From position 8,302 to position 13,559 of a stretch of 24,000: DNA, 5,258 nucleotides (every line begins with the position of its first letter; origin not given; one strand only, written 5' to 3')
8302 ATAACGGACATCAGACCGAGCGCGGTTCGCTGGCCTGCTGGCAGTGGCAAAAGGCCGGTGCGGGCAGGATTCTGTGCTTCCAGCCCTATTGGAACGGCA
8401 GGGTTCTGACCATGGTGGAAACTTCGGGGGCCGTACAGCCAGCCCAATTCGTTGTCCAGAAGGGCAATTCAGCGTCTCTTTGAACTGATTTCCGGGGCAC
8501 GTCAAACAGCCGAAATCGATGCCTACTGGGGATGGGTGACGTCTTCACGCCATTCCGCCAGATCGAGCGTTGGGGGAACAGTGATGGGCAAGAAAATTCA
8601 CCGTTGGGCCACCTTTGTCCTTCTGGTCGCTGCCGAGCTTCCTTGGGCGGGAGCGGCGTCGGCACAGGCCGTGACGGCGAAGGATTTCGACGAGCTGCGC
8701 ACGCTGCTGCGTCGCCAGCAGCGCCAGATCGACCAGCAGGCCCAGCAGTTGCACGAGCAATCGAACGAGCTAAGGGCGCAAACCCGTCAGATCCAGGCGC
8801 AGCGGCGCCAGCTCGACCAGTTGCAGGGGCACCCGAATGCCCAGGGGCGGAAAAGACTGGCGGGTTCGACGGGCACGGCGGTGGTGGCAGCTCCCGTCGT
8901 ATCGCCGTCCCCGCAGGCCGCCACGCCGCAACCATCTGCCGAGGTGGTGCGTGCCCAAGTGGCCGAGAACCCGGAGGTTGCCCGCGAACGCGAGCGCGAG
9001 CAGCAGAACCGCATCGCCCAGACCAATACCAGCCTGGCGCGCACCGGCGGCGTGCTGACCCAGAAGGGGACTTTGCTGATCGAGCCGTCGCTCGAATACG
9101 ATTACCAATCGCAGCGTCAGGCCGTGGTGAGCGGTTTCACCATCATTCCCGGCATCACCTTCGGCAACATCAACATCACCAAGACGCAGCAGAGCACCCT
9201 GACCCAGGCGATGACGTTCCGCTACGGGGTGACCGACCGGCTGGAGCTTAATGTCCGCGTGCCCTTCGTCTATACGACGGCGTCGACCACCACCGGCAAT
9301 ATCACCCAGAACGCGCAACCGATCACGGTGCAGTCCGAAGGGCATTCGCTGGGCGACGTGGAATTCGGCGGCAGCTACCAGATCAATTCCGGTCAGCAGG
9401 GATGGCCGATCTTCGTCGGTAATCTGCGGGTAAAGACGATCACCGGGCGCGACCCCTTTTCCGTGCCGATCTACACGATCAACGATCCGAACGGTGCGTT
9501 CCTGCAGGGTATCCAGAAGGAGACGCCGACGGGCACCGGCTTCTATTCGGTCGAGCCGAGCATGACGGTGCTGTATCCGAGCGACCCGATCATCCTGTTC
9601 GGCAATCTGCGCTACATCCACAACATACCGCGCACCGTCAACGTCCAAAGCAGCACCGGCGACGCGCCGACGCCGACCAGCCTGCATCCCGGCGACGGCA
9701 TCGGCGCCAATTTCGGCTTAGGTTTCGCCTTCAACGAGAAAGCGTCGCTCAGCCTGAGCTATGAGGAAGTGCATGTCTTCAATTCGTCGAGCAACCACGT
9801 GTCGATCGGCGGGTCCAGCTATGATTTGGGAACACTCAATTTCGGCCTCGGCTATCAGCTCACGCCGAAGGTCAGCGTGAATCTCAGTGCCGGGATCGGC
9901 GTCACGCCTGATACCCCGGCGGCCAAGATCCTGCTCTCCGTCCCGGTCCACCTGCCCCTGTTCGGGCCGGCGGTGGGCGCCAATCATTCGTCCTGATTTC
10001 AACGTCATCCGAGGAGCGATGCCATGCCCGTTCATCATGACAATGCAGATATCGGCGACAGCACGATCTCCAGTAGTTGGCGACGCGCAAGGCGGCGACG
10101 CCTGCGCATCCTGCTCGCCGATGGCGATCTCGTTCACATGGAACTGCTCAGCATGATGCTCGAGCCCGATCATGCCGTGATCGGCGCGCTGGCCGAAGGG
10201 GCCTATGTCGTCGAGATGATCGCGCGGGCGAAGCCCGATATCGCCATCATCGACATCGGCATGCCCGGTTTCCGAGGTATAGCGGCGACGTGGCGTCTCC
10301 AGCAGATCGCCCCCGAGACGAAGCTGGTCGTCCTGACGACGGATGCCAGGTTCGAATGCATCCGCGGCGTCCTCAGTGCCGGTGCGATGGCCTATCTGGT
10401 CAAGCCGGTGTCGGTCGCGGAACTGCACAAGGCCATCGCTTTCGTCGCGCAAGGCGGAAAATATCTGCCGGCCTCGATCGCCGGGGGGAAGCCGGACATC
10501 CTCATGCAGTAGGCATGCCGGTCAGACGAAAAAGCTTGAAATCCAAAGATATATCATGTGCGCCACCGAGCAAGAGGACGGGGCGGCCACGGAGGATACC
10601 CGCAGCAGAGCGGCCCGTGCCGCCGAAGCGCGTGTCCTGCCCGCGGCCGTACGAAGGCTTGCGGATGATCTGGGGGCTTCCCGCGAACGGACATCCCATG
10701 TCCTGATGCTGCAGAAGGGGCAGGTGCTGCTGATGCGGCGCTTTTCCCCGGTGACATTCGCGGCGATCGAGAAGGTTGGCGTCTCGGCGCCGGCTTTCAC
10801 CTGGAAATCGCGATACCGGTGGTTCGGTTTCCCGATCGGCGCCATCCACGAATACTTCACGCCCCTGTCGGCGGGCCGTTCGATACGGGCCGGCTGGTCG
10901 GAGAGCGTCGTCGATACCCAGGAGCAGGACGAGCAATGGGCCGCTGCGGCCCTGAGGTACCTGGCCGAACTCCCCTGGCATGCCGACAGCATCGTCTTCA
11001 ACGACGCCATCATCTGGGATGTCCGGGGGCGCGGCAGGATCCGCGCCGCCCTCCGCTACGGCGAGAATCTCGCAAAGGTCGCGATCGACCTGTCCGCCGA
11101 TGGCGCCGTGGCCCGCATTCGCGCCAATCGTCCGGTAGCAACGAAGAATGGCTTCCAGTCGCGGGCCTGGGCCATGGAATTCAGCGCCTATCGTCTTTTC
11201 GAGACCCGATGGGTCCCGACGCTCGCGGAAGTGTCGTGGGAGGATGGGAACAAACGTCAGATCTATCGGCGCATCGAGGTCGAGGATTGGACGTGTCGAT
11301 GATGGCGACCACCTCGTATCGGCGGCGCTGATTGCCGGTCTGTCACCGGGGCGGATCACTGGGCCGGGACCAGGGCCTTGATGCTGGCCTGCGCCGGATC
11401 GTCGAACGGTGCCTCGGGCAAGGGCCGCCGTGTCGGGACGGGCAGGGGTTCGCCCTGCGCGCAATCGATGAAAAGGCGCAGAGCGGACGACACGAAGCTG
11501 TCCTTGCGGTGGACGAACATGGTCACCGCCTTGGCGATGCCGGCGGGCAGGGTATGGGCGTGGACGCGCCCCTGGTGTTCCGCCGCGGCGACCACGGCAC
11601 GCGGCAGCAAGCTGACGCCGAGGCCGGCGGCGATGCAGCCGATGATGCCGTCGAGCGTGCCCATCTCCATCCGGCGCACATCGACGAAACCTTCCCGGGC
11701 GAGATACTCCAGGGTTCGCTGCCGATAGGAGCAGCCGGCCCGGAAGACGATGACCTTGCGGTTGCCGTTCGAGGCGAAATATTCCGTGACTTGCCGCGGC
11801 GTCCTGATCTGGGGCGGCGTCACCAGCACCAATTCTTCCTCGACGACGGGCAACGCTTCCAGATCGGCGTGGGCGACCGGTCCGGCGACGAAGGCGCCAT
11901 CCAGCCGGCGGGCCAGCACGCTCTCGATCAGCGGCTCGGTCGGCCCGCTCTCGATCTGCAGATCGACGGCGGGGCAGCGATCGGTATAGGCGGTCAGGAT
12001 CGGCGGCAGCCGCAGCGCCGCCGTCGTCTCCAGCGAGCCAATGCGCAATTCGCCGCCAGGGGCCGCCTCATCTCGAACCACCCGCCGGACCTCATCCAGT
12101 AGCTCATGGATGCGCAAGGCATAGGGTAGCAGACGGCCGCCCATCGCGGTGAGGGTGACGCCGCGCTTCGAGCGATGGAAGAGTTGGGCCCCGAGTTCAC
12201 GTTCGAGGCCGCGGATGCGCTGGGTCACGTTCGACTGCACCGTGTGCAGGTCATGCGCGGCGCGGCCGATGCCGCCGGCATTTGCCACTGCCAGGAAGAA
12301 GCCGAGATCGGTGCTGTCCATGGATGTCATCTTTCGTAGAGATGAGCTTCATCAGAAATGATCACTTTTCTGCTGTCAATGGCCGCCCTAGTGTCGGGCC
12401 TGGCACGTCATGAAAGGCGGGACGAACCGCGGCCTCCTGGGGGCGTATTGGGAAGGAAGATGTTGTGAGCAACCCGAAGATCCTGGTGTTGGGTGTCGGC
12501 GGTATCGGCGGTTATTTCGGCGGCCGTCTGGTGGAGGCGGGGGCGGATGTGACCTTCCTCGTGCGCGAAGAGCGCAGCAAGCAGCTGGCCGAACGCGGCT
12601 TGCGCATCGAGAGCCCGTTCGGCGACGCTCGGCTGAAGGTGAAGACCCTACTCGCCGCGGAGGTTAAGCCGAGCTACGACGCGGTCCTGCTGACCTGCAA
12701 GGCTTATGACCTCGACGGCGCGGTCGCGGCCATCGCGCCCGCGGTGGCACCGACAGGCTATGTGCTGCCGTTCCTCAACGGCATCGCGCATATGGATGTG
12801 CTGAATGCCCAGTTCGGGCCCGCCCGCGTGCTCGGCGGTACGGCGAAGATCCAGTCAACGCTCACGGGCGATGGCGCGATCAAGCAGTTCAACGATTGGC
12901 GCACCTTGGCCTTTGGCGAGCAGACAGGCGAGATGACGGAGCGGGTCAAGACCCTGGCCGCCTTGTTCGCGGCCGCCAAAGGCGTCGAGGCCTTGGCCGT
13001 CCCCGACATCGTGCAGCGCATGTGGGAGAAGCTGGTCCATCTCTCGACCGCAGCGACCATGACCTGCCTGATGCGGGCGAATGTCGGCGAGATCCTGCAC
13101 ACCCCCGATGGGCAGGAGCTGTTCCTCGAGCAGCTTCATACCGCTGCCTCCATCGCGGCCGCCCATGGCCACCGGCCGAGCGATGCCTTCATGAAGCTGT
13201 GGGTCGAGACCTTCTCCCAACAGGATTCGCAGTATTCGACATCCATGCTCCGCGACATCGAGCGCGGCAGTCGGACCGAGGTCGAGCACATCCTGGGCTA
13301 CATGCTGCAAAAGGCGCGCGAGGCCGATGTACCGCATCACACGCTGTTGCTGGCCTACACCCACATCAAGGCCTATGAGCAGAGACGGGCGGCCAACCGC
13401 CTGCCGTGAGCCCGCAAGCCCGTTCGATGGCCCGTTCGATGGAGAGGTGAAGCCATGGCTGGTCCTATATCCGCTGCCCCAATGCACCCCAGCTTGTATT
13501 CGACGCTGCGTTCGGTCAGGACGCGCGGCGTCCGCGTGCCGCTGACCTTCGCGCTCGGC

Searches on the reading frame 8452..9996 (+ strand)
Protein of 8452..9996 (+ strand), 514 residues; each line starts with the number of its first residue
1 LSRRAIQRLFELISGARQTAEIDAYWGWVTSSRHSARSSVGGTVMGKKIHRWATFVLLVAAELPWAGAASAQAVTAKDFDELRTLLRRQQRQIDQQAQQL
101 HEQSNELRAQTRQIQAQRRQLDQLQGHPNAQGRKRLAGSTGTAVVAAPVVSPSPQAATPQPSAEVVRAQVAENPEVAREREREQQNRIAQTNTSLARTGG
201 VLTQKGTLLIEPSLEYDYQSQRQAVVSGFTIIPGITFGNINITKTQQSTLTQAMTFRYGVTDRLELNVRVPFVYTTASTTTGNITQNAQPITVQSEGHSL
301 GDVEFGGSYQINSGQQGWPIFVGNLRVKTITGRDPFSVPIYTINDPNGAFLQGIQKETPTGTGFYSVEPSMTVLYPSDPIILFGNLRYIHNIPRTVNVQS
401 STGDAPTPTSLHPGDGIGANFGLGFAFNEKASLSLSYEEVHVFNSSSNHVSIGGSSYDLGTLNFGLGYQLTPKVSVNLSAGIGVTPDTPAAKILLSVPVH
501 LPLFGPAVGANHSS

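Call 3: search_protein_families(library=pfam, proteins=[window:8452-9996:+], max_evalue=0.1)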
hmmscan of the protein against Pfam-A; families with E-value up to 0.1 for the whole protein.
window:8452-9996:+ (514 aa): 4 families
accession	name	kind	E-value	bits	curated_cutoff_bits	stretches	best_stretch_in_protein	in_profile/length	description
PF13557.12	Phenol_MetA_deg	-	8.7e-06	26.4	22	1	258-484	35-225/242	Putative MetA-pathway of phenol degradation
PF13505.12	OMP_b-brl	-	2.7e-05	24.8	28.7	1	409-469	122-174/175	Outer membrane protein beta-barrel domain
PF14661.11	HAUS6_N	-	0.013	15.6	26.4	1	61-135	141-215/233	HAUS augmin-like complex subunit 6 N-terminus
PF02601.20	Exonuc_VII_L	-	0.014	15.3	35.9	1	76-195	146-266/315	Exonuclease VII, large subunit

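Call 4: search_protein_families(library=ncbifam, proteins=[window:8452-9996:+], max_evalue=0.1)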
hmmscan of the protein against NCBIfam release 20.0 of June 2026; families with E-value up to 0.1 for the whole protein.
window:8452-9996:+ (514 aa): 4 families
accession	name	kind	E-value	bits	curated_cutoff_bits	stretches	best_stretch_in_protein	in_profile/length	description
NF058560.1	FblAmlydTptrFapF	equivalog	6.7e-46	156.9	700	1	102-498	14-417/420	fibril amyloid transporter FapF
NF050079.1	pilus_FilC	exception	5.3e-18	65.5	630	1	152-501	60-378/384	putative pilus system protein FilC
NF047368.1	collar_FlbB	equivalog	0.014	15.2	110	1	78-131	61-114/193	periplasmic-type flagellar collar protein FlbB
TIGR00293.1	TIGR00293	equivalog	0.024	14.7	53.9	1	86-136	4-51/129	prefoldin subunit alpha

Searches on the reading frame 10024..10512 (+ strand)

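Call 66: search_protein_families(library=pfam, proteins=[window:10024-10512:+], max_evalue=0.00001)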
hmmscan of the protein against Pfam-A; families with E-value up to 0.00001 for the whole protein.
window:10024-10512:+ (162 aa): 1 family
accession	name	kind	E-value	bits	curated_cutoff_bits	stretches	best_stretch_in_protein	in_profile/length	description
PF00072.30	Response_reg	-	9.6e-20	71.3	30.2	1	29-138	1-110/111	Response regulator receiver domain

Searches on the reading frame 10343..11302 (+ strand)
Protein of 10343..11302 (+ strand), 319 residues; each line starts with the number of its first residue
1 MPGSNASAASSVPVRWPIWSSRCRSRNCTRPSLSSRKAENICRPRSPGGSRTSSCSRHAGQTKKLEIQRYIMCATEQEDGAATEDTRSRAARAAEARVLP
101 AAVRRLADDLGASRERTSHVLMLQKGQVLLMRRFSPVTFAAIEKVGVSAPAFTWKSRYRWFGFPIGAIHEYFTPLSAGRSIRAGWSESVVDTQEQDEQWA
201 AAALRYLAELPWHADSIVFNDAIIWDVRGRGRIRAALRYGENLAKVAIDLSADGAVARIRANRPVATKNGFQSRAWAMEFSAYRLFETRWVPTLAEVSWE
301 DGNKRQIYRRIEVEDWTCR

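Call 66: search_protein_families(library=pfam, proteins=[window:10343-11302:+], max_evalue=0.00001)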
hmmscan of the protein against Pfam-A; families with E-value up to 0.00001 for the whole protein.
window:10343-11302:+ (319 aa): 2 families
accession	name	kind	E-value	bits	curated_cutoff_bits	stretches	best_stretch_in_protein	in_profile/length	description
PF20181.5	DUF6544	-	1.8e-23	83.4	25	1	93-308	5-218/221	Family of unknown function (DUF6544)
PF21900.3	DUF6920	-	1.4e-21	77.5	27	1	99-315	3-219/222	Family of unknown function (DUF6920)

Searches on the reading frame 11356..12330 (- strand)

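Call 66: search_protein_families(library=pfam, proteins=[window:11356-12330:-], max_evalue=0.00001)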
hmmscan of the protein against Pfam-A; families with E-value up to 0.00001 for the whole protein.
window:11356-12330:- (324 aa): 2 families
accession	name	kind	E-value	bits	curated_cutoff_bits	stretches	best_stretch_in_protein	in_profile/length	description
PF03466.25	LysR_substrate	-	5.5e-42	144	28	1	90-292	3-205/209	LysR substrate binding domain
PF00126.33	HTH_1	-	1.1e-18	67.4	26.6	1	8-64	3-59/60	Bacterial regulatory helix-turn-helix protein, lysR family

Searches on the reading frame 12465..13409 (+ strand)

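Call 66: search_protein_families(library=pfam, proteins=[window:12465-13409:+], max_evalue=0.00001)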
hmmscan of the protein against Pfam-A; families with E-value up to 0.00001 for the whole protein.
window:12465-13409:+ (314 aa): 2 families
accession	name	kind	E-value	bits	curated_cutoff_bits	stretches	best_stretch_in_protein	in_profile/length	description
PF02558.23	ApbA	-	3.1e-34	118.2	22.2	1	6-152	1-147/150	Ketopantoate reductase PanE/ApbA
PF08546.17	ApbA_C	-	7.1e-25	88.2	22.7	1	181-305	1-125/125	Ketopantoate reductase PanE/ApbA C terminal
